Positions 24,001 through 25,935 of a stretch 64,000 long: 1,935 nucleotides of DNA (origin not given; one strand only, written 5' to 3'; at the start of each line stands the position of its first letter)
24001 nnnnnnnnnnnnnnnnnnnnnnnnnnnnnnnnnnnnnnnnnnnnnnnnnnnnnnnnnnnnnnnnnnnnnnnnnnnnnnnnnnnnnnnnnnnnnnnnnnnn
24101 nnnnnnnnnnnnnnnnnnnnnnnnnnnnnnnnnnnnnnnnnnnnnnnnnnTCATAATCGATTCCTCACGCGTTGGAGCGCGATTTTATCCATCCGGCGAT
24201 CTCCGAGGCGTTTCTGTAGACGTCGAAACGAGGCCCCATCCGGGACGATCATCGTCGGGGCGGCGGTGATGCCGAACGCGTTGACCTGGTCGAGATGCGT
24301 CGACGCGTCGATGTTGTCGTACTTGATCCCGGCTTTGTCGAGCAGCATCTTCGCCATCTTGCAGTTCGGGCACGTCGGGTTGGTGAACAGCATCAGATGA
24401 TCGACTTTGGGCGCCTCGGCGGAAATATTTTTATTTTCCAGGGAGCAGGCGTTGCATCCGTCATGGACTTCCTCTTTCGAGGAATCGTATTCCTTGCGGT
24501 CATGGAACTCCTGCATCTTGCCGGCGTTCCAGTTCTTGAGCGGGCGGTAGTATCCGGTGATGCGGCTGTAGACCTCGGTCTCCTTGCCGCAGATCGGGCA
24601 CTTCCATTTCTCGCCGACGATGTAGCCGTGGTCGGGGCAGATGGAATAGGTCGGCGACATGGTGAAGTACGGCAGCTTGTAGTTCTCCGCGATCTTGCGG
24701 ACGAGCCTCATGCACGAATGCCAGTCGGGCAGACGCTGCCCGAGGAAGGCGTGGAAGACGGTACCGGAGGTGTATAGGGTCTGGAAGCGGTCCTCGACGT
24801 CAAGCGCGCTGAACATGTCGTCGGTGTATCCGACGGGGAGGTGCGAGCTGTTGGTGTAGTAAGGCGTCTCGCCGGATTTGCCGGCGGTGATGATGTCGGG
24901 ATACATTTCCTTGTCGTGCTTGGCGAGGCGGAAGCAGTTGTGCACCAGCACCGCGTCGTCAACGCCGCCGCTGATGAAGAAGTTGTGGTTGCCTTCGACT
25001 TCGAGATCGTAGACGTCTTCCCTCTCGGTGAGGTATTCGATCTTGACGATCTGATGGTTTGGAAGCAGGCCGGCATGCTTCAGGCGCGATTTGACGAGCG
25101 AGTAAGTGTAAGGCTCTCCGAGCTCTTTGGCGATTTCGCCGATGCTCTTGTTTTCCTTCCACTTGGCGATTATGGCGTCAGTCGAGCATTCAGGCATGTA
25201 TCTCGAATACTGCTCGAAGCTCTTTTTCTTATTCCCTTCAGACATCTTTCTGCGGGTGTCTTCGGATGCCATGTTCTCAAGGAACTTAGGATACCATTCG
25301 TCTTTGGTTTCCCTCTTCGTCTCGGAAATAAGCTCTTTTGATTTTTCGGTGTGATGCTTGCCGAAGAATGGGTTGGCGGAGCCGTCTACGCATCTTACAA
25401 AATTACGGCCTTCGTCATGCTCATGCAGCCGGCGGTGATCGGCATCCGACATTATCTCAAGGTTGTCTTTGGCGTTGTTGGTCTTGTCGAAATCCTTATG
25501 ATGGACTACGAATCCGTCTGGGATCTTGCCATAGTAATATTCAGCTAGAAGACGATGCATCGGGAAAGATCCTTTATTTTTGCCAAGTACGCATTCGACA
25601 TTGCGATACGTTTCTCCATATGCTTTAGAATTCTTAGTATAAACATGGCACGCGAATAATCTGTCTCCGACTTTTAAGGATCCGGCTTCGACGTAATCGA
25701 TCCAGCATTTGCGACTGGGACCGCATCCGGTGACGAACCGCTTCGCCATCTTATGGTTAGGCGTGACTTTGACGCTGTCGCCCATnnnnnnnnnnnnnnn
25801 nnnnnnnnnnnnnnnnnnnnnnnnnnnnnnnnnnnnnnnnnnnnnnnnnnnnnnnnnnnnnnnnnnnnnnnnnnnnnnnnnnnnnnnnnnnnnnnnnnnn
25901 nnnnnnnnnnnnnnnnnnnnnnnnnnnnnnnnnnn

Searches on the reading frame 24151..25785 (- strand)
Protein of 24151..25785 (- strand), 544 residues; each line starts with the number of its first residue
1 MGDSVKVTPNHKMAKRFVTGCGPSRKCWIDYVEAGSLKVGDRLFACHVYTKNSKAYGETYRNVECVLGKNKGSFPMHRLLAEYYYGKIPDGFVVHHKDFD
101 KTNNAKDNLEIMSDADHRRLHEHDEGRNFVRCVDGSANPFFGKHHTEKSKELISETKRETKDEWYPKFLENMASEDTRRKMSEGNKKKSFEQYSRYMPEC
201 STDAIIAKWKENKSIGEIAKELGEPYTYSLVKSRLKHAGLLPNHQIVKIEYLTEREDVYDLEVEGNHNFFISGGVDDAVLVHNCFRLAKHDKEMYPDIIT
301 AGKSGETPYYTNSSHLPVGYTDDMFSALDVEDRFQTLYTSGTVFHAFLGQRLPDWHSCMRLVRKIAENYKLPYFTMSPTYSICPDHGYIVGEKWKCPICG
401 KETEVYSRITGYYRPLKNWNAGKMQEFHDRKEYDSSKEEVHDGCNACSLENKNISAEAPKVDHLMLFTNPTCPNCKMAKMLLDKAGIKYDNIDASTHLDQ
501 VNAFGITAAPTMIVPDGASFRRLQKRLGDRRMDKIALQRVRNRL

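Call 22: search_protein_families(library=phrogs, proteins=[window:24151-25785:-], max_evalue=0.001)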
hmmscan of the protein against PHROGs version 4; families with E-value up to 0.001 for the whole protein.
window:24151-25785:- (544 aa): 17 families
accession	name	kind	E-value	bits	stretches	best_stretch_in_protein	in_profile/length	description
phrog_487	-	moron, auxiliary metabolic gene and host takeover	1.1e-21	77.7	1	284-434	557-713/718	NrdD-like anaerobic ribonucleotide reductase large subunit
phrog_7545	-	DNA, RNA and nucleotide metabolism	3e-14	54.5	1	68-127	78-139/160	HNH endonuclease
phrog_59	-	DNA, RNA and nucleotide metabolism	9.2e-13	49.3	1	66-238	183-275/423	HNH endonuclease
phrog_15471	-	DNA, RNA and nucleotide metabolism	2.6e-12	47.9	1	60-181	18-112/183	HNH endonuclease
phrog_22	-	DNA, RNA and nucleotide metabolism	6.5e-12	46.8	1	450-535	60-140/162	thioredoxin domain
phrog_4218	-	DNA, RNA and nucleotide metabolism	1.7e-10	41.5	1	284-431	177-330/333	anaerobic ribonucleoside reductase large subunit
phrog_99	-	DNA, RNA and nucleotide metabolism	4.7e-10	40.7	1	58-114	147-198/383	HNH endonuclease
phrog_959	-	DNA, RNA and nucleotide metabolism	1.4e-08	35.5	1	58-120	42-105/138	HNH endonuclease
phrog_1891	-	DNA, RNA and nucleotide metabolism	6.6e-08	33.3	1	75-122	166-213/255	HNH endonuclease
phrog_21964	-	DNA, RNA and nucleotide metabolism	1.5e-07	32.3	1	76-124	166-215/244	HNH endonuclease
phrog_826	-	DNA, RNA and nucleotide metabolism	2.8e-06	28.1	1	68-132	104-169/281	HNH endonuclease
phrog_28563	-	unknown function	5.3e-06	27.6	1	243-286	35-73/98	-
phrog_1492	-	DNA, RNA and nucleotide metabolism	0.00011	22.4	1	72-115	110-153/414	HNH endonuclease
phrog_14913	-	DNA, RNA and nucleotide metabolism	0.00017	22.7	1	72-125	38-92/149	HNH endonuclease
phrog_19902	-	DNA, RNA and nucleotide metabolism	0.00064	20.5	0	53-123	59-138/221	HNH endonuclease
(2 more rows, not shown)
